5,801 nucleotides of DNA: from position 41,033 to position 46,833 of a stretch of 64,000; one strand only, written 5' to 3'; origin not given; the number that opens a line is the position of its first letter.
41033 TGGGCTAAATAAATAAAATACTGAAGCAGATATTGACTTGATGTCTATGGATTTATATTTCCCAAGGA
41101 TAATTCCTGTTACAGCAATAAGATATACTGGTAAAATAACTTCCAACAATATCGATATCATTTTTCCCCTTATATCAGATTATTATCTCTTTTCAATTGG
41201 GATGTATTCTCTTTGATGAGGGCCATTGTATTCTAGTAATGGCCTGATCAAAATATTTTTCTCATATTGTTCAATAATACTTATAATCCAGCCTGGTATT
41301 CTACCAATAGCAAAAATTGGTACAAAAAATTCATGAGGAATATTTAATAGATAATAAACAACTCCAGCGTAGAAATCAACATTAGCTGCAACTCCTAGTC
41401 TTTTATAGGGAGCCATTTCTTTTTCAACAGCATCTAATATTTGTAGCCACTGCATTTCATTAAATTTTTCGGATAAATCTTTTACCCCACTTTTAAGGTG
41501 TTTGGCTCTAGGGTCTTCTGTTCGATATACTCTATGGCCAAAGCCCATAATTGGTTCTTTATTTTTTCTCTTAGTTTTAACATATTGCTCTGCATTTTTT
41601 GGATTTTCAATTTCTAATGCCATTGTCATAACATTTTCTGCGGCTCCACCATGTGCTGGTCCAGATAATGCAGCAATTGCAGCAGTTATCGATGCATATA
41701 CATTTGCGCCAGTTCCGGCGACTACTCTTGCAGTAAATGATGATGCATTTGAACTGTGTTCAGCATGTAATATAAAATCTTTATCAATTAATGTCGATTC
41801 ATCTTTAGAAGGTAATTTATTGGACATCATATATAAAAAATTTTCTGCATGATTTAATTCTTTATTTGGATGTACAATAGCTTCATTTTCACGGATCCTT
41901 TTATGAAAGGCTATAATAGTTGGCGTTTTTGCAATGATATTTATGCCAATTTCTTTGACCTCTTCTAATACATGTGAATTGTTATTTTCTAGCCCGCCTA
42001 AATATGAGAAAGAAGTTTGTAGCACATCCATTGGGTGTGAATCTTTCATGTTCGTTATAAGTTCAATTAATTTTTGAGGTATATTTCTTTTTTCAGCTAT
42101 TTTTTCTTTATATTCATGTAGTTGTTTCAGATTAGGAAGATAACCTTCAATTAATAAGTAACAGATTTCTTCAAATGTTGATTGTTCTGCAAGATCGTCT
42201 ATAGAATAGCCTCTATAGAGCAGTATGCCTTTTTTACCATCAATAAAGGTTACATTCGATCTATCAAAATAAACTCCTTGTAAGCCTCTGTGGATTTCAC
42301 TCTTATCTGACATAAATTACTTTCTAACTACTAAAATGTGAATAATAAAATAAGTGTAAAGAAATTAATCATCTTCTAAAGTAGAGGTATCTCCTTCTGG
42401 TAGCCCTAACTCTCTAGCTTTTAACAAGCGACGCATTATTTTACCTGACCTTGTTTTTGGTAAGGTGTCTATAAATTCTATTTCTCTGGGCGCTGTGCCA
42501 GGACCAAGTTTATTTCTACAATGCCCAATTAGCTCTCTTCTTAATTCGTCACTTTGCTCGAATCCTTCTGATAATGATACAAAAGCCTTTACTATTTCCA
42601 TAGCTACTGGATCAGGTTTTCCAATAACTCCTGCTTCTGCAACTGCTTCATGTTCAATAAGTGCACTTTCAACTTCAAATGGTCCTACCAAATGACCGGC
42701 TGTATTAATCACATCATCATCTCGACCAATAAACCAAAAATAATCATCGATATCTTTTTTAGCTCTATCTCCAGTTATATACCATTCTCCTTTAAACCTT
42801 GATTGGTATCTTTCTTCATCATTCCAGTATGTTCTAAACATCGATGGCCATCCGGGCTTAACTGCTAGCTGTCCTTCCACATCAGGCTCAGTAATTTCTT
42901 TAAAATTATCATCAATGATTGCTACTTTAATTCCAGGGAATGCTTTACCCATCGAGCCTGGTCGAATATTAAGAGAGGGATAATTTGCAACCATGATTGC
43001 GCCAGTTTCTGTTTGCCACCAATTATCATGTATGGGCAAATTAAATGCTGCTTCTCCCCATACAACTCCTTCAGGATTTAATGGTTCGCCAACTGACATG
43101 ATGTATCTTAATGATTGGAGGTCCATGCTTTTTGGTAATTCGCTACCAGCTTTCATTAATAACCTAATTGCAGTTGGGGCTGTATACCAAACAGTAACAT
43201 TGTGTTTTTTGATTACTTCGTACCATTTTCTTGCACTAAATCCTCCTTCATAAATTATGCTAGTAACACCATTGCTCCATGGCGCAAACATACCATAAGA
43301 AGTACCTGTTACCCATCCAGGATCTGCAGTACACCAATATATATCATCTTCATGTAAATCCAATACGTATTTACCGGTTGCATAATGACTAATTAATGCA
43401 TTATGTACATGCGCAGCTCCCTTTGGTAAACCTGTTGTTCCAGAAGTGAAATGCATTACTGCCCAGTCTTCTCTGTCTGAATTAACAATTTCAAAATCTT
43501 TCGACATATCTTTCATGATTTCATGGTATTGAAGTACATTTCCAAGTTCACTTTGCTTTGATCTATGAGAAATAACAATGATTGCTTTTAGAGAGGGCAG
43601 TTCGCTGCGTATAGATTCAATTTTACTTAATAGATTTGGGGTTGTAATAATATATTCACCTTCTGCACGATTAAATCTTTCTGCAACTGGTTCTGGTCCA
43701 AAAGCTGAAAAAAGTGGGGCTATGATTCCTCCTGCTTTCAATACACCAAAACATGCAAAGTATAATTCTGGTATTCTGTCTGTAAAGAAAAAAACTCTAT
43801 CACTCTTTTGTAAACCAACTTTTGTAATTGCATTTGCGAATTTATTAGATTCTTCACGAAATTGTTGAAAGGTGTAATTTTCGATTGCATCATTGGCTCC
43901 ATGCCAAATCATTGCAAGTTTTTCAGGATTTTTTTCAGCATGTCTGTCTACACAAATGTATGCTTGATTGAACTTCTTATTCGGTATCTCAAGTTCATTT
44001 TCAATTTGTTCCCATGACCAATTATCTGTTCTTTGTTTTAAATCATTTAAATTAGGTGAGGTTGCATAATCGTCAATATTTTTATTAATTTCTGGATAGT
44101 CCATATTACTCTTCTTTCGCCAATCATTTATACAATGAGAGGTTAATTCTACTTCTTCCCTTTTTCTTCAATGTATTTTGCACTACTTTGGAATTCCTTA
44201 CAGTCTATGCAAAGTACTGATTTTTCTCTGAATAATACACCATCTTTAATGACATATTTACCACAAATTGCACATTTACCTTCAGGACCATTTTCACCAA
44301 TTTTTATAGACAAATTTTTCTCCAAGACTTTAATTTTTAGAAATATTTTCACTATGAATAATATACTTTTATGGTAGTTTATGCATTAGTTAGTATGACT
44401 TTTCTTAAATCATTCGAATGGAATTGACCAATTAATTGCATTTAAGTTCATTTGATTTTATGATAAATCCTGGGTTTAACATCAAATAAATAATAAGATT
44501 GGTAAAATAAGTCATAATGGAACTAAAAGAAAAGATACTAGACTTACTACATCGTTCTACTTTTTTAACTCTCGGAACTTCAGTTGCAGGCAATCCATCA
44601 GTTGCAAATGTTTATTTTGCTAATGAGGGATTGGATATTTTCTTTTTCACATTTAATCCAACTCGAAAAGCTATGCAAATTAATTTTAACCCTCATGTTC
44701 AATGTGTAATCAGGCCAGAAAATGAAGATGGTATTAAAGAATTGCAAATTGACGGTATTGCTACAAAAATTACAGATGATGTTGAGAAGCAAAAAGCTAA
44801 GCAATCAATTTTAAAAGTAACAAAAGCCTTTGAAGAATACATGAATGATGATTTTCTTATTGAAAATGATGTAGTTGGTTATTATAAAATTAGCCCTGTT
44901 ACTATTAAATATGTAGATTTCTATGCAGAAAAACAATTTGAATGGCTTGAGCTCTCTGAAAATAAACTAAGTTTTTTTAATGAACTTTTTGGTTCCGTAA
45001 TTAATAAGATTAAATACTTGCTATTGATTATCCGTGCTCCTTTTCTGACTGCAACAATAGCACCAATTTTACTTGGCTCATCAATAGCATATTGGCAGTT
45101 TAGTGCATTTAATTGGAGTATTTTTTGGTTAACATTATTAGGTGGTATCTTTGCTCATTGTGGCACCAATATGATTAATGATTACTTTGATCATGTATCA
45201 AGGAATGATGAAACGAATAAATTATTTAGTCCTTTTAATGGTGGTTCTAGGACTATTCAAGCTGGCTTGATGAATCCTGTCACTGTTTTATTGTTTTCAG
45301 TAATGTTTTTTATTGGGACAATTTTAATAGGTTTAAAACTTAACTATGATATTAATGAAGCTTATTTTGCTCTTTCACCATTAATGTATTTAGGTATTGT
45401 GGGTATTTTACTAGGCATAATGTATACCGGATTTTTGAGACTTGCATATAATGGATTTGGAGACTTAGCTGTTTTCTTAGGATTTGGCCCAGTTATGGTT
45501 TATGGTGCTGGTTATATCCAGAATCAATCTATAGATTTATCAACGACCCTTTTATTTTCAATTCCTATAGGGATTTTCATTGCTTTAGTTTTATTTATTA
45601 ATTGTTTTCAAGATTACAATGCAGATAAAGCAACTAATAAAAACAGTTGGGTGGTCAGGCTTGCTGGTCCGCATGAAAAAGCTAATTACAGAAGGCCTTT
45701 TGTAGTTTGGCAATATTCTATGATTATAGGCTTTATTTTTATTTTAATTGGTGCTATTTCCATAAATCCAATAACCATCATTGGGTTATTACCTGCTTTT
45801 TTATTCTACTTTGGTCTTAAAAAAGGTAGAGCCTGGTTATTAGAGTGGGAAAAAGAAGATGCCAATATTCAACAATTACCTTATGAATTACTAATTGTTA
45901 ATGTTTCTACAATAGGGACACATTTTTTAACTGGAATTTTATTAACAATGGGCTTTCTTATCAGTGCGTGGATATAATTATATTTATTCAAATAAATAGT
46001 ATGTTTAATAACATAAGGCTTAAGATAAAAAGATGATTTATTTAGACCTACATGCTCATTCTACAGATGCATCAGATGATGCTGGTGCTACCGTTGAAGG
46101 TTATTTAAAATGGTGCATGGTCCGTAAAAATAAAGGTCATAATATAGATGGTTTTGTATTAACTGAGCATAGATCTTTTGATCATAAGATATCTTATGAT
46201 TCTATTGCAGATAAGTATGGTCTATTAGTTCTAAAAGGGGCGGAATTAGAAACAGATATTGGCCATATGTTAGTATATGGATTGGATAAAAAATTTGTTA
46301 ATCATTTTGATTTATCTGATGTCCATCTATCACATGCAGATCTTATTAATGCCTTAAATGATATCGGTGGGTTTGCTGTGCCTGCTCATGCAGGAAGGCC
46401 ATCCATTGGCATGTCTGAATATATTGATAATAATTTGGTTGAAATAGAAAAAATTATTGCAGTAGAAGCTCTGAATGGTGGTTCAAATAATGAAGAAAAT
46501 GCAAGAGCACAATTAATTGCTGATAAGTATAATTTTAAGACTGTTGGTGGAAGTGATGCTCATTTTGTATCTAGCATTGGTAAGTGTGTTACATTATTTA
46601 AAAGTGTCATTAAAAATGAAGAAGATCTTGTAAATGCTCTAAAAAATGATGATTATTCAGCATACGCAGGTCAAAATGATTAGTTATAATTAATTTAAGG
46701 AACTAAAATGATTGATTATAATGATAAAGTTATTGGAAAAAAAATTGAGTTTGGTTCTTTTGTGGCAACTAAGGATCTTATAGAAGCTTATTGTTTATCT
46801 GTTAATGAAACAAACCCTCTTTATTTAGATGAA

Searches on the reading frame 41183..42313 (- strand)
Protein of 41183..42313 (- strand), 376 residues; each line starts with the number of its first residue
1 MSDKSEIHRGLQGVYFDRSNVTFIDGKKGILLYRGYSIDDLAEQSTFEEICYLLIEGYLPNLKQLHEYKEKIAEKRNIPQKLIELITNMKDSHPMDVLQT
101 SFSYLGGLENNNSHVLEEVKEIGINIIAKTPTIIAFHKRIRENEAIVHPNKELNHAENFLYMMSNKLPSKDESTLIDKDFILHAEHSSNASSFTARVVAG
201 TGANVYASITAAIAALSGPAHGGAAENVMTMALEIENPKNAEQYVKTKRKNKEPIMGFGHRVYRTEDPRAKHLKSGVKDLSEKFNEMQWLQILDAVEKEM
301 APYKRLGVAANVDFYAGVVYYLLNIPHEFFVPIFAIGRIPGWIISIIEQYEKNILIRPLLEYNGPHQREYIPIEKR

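Call 40: search_protein_families(library=pfam, proteins=[window:41183-42313:-], max_evalue=0.0001)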
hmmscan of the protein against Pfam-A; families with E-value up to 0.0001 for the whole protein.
window:41183-42313:- (376 aa): 1 family
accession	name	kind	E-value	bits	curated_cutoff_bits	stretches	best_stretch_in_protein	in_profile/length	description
PF00285.26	Citrate_synt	-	5.6e-121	404.3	27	1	10-358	1-356/357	Citrate synthase, C-terminal domain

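Call 80: search_protein_families(library=ncbifam, proteins=[window:41183-42313:-], max_evalue=1e-10)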
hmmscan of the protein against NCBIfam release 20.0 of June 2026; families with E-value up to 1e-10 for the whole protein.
window:41183-42313:- (376 aa): 20 families
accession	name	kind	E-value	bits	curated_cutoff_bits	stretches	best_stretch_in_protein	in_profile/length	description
TIGR01800.1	cit_synth_II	subfamily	1.4e-135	451.8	421.3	1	9-376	1-368/368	2-methylcitrate synthase/citrate synthase II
NF010637.0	PRK14034.1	equivalog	1.6e-113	379.4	594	1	7-376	3-371/372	citrate synthase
NF010636.0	PRK14033.1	equivalog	5.8e-113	377.5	479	1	3-371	5-373/376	bifunctional 2-methylcitrate synthase/citrate synthase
NF041301.1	Cit_synth_Halo_CitZ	equivalog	1.4e-111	373.2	550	1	5-376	3-379/379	citrate synthase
NF010639.0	PRK14036.1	equivalog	7.5e-111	370.5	502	1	5-376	4-378/379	citrate synthase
NF010638.0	PRK14035.1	equivalog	1.3e-105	353.3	572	1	7-376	4-372/372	citrate synthase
NF041157.1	Cit_synThplmales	equivalog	1.1e-99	334.1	590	1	5-376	2-376/377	citrate synthase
NF009006.1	PRK12351.1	equivalog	4.1e-95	318.3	550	1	11-376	10-376/376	bifunctional 2-methylcitrate synthase/citrate synthase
NF004126.0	PRK05614.1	equivalog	4.5e-90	302.1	505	1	18-376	56-430/430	citrate synthase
NF009004.0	PRK12349.1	equivalog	3.7e-89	299.1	508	1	1-367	1-368/372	citrate synthase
NF010640.0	PRK14037.1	subfamily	4e-87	292.6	504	1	5-376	2-377/377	citrate synthase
TIGR01798.1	cit_synth_I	equivalog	1.9e-79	267.3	485.15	1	18-370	43-412/412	citrate synthase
NF009005.0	PRK12350.1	subfamily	3.8e-72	243.5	332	1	5-369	2-354/366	citrate synthase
NF010635.0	PRK14032.1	subfamily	1.2e-67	228.4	426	1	27-376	65-448/448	citrate synthase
NF007128.0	PRK09569.1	subfamily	1.4e-40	139.3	344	1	5-347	36-407/437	citrate (Si)-synthase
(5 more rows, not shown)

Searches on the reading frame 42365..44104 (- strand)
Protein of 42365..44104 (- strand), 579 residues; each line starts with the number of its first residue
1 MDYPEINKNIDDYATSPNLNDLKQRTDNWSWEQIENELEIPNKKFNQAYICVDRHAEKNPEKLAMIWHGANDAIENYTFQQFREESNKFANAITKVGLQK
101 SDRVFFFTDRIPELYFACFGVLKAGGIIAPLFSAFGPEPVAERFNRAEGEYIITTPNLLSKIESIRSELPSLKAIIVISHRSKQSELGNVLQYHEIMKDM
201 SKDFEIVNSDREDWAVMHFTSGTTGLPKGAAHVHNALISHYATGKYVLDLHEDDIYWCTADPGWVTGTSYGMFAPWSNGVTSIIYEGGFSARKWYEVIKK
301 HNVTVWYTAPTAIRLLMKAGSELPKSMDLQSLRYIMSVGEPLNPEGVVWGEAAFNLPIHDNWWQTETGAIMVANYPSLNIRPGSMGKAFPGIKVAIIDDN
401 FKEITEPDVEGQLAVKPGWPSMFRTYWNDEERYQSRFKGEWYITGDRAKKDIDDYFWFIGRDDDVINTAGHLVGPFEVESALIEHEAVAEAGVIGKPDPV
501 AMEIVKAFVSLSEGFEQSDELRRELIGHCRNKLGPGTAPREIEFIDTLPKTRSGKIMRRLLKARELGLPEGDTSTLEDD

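Call 40: search_protein_families(library=pfam, proteins=[window:42365-44104:-], max_evalue=0.0001)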
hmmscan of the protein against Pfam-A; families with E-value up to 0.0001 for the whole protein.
window:42365-44104:- (579 aa): 2 families
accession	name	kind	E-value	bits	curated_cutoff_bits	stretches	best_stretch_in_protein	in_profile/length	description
PF00501.34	AMP-binding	-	3.3e-77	260.3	29.9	1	53-427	2-384/384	AMP-binding enzyme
PF13193.12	AMP-binding_C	-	2e-24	86.8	24.5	1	477-555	1-76/76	AMP-binding enzyme C-terminal domain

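Call 80: search_protein_families(library=ncbifam, proteins=[window:42365-44104:-], max_evalue=1e-10)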
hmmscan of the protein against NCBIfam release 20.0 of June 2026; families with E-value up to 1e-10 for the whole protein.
window:42365-44104:- (579 aa): 89 families (the best 25 are shown)
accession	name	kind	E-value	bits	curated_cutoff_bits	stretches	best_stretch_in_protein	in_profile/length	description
NF003313.0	PRK04319.1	equivalog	1.9e-259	861.7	729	1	8-578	5-574/574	acetate--CoA ligase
NF001208.0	PRK00174.1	subfamily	4.1e-152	507.8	657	1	43-578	75-634/649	acetate--CoA ligase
TIGR02188.1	Ac_CoA_lig_AcsA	equivalog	6.9e-151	503.6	724.95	1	41-578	52-619/629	acetate--CoA ligase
NF047394.1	AcylCoAsynMbcS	equivalog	7.5e-123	410.9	850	1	44-565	11-520/525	acyl-CoA synthetase MbcS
NF007815.0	PRK10524.1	equivalog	4e-95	319.6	955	1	45-578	52-616/629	propionate--CoA ligase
NF004837.0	PRK06187.1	subfamily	9.7e-93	311.2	476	1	50-564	12-521/531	long-chain-fatty-acid--CoA ligase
TIGR02316.1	propion_prpE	equivalog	8.7e-81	272.4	827.4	1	45-578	51-615/628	propionate--CoA ligase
TIGR02262.1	benz_CoA_lig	subfamily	1.5e-77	261.5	375.25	1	44-562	2-506/508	benzoate-CoA ligase family protein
NF005714.0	PRK07529.1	subfamily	1.1e-67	228.8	632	1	31-565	15-576/640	acyl-CoA synthetase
NF006182.0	PRK08316.1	subfamily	3.2e-67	227.2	663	1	52-564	17-516/523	fatty acyl-CoA synthetase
NF006181.0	PRK08314.1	subfamily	3.1e-65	220.5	705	1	33-565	14-554/563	long-chain-fatty-acid--CoA ligase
NF005947.1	PRK08008.1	equivalog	1.9e-58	198.4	651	1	53-562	14-518/518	crotonobetaine/carnitine-CoA ligase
NF002937.0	PRK03584.1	subfamily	1.1e-57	195.6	639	1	43-557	86-617/657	acetoacetate--CoA ligase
NF053567.1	HBDA_AROS1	equivalog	2.5e-57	194.4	1000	1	77-560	40-514/523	3-hydroxybenzoate--CoA ligase HbdA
NF004808.0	PRK06155.1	equivalog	3.5e-54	184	722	1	53-565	28-522/542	ATP-dependent acyl-CoA ligase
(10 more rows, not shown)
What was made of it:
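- Tried and rejected: The upstream AMP-forming ligase (42365-44104) passes the acetate-CoA ligase cutoff, so it was treated as housekeeping and not as part of the pathway (call 80).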

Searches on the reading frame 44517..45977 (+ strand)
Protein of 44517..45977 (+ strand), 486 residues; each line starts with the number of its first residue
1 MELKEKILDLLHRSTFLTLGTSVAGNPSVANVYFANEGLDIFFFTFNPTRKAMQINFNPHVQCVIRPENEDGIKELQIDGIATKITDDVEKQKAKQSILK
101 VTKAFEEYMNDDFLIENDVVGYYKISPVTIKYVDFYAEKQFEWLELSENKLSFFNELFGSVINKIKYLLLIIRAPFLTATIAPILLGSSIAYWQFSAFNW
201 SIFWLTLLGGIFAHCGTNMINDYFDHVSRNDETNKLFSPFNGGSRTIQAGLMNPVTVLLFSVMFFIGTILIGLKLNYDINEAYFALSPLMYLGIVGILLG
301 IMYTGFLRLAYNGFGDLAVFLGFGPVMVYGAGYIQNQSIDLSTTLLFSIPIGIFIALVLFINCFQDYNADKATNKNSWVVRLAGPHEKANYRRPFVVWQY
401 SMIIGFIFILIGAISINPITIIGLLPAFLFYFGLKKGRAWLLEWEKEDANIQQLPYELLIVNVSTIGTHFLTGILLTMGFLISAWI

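Call 40: search_protein_families(library=pfam, proteins=[window:44517-45977:+], max_evalue=0.0001)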
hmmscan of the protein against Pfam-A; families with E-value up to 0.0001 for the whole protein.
window:44517-45977:+ (486 aa): 2 families
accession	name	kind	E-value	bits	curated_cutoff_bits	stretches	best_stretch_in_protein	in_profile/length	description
PF01040.23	UbiA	-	7.5e-25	88.1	34.2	1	182-432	3-227/250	UbiA prenyltransferase family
PF01243.27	PNPOx_N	-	7.5e-07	30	28.1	1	3-96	1-87/120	Pyridoxamine 5'-phosphate oxidase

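Call 80: search_protein_families(library=ncbifam, proteins=[window:44517-45977:+], max_evalue=1e-10)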
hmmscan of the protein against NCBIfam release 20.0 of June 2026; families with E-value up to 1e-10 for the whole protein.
window:44517-45977:+ (486 aa): 8 families
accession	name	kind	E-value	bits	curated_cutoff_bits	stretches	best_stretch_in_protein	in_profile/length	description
NF004751.0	PRK06080.1-3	equivalog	2.8e-33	115.8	264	1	172-404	17-235/296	1,4-dihydroxy-2-naphthoate polyprenyltransferase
TIGR00751.1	menA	equivalog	3.2e-30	105.5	102.15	1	177-418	5-237/284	1,4-dihydroxy-2-naphthoate octaprenyltransferase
NF004750.0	PRK06080.1-2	equivalog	4.3e-28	98.5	346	1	165-414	6-246/301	1,4-dihydroxy-2-naphthoate polyprenyltransferase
NF004749.0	PRK06080.1-1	equivalog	2.5e-26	92.6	277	1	165-485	19-310/311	1,4-dihydroxy-2-naphthoate polyprenyltransferase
TIGR02235.1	menA_cyano-plnt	equivalog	5e-26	91.6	225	1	172-428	6-244/285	2-carboxy-1,4-naphthoquinone phytyltransferase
NF004754.0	PRK06080.1-6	equivalog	1.5e-16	60.7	522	1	168-392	12-229/308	1,4-dihydroxy-2-naphthoate polyprenyltransferase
NF004617.0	PRK05951.1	equivalog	1.8e-15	56.9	239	1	176-394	25-232/306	prenyltransferase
NF004752.0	PRK06080.1-4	subfamily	2.3e-11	43.9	289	1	177-454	15-280/300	1,4-dihydroxy-2-naphthoate polyprenyltransferase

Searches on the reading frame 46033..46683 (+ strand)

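Call 40: search_protein_families(library=pfam, proteins=[window:46033-46683:+], max_evalue=0.0001)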
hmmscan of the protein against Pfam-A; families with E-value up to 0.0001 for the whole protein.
window:46033-46683:+ (216 aa): 1 family
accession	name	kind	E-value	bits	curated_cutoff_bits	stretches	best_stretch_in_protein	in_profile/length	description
PF13263.12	PHP_C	-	7.9e-17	61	21.3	1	154-205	2-53/56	PHP-associated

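Call 91: search_protein_families(library=ncbifam, proteins=[window:46033-46683:+], max_evalue=1e-8)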
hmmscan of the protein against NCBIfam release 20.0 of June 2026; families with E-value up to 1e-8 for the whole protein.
window:46033-46683:+ (216 aa): 1 family
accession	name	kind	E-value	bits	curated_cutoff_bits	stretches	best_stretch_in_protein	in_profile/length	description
NF038032.1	CehA_McbA_metalo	domain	1.1e-15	57.9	80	1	4-204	5-209/315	CehA/McbA family metallohydrolase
